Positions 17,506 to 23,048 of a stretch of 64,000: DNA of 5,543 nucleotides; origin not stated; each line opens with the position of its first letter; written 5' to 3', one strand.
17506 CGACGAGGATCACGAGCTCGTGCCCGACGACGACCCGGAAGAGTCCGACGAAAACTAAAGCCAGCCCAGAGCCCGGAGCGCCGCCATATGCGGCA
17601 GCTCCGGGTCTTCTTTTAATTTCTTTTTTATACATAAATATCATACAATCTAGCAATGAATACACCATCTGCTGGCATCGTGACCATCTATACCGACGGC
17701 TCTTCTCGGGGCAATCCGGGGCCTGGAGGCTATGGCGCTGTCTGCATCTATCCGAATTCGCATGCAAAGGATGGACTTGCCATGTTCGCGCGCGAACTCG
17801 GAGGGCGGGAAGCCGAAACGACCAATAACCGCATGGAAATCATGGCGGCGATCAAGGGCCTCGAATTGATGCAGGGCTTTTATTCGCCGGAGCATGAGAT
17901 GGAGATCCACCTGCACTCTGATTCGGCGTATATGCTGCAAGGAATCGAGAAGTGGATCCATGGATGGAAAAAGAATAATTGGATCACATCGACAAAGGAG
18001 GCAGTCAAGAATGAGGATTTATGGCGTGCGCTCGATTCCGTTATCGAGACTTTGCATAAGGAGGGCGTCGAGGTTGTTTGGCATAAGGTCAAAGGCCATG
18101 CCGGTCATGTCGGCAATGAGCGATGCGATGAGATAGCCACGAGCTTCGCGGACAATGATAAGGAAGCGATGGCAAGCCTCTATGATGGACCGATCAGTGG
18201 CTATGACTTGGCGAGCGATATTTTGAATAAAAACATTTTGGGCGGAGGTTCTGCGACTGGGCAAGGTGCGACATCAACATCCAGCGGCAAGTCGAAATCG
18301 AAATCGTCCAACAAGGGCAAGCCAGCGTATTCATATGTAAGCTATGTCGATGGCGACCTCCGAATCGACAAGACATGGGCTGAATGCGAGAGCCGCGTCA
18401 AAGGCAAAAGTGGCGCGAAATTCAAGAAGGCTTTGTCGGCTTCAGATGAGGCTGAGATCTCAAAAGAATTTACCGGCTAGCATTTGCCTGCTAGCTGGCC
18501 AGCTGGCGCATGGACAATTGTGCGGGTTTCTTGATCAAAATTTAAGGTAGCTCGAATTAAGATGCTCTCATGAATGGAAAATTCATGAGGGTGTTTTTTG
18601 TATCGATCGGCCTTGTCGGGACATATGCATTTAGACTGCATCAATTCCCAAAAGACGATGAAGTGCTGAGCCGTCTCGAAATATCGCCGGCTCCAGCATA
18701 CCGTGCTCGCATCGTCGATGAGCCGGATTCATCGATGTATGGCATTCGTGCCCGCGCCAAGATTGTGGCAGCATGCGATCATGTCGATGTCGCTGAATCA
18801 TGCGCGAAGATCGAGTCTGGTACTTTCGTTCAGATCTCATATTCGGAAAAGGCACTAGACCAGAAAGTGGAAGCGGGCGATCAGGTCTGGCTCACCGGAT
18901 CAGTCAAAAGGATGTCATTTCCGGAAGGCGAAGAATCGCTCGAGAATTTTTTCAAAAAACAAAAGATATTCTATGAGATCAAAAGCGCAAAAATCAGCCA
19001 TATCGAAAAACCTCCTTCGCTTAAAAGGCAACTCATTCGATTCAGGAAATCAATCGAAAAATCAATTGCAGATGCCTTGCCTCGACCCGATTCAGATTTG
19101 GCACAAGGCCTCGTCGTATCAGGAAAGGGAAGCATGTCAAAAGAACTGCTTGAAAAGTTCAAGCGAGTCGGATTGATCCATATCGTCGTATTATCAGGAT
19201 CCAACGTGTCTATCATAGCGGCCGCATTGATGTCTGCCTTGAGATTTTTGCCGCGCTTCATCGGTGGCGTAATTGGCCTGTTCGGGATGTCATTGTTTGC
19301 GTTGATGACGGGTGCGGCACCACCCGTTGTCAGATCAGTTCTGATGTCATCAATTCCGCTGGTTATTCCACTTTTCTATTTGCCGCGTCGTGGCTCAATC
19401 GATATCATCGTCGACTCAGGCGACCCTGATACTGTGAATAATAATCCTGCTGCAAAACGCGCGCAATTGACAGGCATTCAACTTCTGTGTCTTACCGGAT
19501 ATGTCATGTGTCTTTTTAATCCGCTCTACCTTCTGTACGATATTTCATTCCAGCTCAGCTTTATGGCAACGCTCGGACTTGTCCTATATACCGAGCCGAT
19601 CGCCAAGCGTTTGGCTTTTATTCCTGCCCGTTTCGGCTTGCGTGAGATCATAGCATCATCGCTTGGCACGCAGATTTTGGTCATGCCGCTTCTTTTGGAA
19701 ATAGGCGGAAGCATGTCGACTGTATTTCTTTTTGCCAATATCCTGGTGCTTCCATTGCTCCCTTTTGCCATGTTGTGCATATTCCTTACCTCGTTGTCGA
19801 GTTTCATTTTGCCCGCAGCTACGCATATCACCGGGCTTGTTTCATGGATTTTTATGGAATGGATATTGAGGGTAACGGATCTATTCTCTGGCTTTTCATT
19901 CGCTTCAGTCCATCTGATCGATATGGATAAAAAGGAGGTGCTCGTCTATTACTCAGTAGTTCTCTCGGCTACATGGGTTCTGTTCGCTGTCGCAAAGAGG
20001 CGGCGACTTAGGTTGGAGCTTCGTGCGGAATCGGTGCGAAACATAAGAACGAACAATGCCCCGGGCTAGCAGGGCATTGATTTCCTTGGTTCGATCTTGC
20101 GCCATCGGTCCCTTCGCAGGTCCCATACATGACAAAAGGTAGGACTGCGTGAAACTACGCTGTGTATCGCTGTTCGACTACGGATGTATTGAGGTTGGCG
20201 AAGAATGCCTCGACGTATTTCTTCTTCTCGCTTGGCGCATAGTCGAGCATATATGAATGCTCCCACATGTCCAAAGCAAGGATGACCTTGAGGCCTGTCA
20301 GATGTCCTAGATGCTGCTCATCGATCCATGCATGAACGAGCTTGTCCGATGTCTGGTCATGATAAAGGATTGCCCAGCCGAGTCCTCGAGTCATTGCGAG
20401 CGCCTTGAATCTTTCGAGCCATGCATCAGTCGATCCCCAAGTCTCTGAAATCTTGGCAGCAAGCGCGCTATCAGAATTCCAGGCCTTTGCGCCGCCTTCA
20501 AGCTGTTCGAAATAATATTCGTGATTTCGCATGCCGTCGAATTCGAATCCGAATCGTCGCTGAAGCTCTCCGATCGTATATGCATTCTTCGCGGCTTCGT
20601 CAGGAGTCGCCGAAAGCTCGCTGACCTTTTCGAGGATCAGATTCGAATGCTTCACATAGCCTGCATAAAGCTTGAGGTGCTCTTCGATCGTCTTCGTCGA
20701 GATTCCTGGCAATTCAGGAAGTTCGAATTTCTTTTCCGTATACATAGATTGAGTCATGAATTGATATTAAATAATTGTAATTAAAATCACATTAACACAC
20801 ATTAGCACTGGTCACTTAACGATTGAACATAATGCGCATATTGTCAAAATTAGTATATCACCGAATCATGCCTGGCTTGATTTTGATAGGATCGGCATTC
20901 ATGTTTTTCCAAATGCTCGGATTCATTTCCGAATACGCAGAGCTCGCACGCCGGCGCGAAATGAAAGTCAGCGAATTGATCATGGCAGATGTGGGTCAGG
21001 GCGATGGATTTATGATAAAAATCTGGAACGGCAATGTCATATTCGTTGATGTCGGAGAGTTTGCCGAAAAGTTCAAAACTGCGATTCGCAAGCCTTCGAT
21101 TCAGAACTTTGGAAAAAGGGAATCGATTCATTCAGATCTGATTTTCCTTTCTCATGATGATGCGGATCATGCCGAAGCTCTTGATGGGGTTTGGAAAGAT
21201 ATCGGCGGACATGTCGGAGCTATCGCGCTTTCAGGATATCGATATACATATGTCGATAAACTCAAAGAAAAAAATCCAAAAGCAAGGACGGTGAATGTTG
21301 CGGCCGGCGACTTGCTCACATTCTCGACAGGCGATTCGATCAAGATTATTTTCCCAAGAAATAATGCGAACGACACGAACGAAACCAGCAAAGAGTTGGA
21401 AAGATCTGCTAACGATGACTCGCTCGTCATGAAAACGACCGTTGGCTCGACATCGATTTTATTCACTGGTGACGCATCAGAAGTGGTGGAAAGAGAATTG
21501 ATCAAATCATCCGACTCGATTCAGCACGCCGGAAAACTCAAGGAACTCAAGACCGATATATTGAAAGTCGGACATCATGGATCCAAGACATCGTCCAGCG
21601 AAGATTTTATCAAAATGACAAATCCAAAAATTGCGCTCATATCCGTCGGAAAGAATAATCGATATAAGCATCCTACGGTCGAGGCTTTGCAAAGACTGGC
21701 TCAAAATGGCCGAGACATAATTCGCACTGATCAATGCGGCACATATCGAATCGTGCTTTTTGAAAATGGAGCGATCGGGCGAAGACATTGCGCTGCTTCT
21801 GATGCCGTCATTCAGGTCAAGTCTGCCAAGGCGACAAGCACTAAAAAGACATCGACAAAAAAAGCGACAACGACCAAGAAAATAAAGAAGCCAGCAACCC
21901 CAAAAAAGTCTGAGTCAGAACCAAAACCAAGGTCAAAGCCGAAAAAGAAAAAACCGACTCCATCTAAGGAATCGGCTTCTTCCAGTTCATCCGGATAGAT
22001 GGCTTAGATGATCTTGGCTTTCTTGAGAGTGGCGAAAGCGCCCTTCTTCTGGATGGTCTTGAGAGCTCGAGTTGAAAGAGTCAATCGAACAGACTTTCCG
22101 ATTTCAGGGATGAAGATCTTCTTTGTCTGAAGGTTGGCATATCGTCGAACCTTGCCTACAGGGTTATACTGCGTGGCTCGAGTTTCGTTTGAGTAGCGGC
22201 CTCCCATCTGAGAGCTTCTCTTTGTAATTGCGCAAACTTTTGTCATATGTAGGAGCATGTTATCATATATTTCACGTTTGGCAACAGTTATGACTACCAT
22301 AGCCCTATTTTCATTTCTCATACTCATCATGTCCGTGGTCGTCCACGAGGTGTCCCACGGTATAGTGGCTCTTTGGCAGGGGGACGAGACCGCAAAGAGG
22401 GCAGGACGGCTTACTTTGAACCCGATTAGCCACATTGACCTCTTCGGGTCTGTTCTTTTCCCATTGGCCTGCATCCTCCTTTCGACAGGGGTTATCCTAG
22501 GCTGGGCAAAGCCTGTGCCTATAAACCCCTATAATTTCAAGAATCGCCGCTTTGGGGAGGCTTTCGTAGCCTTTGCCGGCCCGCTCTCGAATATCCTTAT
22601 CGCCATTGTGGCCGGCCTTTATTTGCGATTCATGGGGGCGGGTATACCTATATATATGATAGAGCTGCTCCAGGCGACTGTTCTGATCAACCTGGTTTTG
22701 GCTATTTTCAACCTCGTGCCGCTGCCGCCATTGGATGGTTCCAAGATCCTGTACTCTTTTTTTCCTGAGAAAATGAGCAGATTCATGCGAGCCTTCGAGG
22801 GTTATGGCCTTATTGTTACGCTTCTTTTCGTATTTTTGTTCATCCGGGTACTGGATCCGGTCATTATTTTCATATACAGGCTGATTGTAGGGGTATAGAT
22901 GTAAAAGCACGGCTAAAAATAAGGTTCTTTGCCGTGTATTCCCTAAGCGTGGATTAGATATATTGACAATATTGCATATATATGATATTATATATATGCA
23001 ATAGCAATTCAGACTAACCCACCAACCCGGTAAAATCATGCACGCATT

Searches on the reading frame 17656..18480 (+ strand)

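Call 10: search_protein_families(library=pfam, proteins=[window:17656-18480:+], max_evalue=0.001)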
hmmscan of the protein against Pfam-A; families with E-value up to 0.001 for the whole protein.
window:17656-18480:+ (274 aa): 2 families
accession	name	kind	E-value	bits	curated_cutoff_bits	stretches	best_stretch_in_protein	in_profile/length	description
PF00075.30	RNase_H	-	4.3e-38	131.1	25.8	1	9-163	4-138/141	RNase H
PF01693.22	Cauli_VI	-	0.0009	19.9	21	0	239-258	15-34/44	Ribonuclease H1 N-terminal domain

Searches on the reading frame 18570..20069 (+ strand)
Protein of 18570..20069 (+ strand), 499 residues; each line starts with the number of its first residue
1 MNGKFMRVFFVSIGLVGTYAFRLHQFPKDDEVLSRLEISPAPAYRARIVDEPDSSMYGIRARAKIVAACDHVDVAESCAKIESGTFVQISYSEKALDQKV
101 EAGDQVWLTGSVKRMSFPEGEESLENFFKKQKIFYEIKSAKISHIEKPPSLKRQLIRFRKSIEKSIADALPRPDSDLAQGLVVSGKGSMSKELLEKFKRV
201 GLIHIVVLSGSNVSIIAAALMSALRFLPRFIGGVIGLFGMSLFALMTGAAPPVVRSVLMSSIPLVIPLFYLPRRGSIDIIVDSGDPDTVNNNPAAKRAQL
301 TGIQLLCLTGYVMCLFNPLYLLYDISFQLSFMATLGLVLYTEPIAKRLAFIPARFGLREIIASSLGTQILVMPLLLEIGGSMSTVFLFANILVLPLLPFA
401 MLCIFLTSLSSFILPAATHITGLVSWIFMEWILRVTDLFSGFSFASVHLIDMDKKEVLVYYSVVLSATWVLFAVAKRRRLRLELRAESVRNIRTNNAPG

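Call 10: search_protein_families(library=pfam, proteins=[window:18570-20069:+], max_evalue=0.001)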
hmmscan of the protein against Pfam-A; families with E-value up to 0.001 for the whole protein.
window:18570-20069:+ (499 aa): 1 family
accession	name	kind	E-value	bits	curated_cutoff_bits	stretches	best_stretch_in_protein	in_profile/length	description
PF03772.21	Competence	-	8.6e-40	137.2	23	2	298-471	96-267/270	Competence protein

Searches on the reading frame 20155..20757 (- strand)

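Call 10: search_protein_families(library=pfam, proteins=[window:20155-20757:-], max_evalue=0.001)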
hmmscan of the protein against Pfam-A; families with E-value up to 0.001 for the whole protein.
window:20155-20757:- (200 aa): 2 families
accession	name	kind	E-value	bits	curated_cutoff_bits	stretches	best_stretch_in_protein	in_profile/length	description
PF02777.23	Sod_Fe_C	-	3.5e-21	75.6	20.9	1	97-197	3-102/102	Iron/manganese superoxide dismutases, C-terminal domain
PF00081.27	Sod_Fe_N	-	4.6e-05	24.2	27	1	17-86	16-81/82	Iron/manganese superoxide dismutases, alpha-hairpin domain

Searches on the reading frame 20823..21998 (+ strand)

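Call 10: search_protein_families(library=pfam, proteins=[window:20823-21998:+], max_evalue=0.001)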
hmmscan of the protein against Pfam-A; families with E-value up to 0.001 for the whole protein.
window:20823-21998:+ (391 aa): 1 family
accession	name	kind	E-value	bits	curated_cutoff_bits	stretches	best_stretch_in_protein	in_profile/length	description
PF00753.33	Lactamase_B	-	4.6e-09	36.9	22.7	1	105-276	45-195/196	Metallo-beta-lactamase superfamily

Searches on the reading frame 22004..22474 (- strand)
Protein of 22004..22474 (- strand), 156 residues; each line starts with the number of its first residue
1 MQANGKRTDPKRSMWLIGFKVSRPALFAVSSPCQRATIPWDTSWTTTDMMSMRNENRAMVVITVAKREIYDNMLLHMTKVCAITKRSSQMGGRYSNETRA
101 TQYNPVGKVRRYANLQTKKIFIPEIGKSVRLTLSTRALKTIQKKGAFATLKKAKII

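Call 10: search_protein_families(library=pfam, proteins=[window:22004-22474:-], max_evalue=0.001)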
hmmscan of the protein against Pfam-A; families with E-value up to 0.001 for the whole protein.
window:22004-22474:- (156 aa): 1 family
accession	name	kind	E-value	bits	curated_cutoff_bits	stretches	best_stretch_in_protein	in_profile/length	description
PF00830.24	Ribosomal_L28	-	2.8e-10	40.5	27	1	79-144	1-60/60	Ribosomal L28 family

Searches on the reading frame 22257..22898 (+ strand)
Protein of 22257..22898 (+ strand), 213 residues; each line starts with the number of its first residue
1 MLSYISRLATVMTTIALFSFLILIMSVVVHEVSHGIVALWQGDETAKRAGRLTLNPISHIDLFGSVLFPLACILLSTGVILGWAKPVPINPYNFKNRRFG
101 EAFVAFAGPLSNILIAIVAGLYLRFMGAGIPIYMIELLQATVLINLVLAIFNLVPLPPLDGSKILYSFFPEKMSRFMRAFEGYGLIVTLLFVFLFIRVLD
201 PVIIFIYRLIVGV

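Call 65: search_protein_families(library=pfam, proteins=[window:22257-22898:+], max_evalue=0.01)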
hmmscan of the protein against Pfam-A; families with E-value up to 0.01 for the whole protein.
window:22257-22898:+ (213 aa): 1 family
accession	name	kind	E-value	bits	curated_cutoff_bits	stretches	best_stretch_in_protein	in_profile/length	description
PF02163.28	Peptidase_M50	-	1.5e-15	57.5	27.2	2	134-193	159-219/221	Peptidase family M50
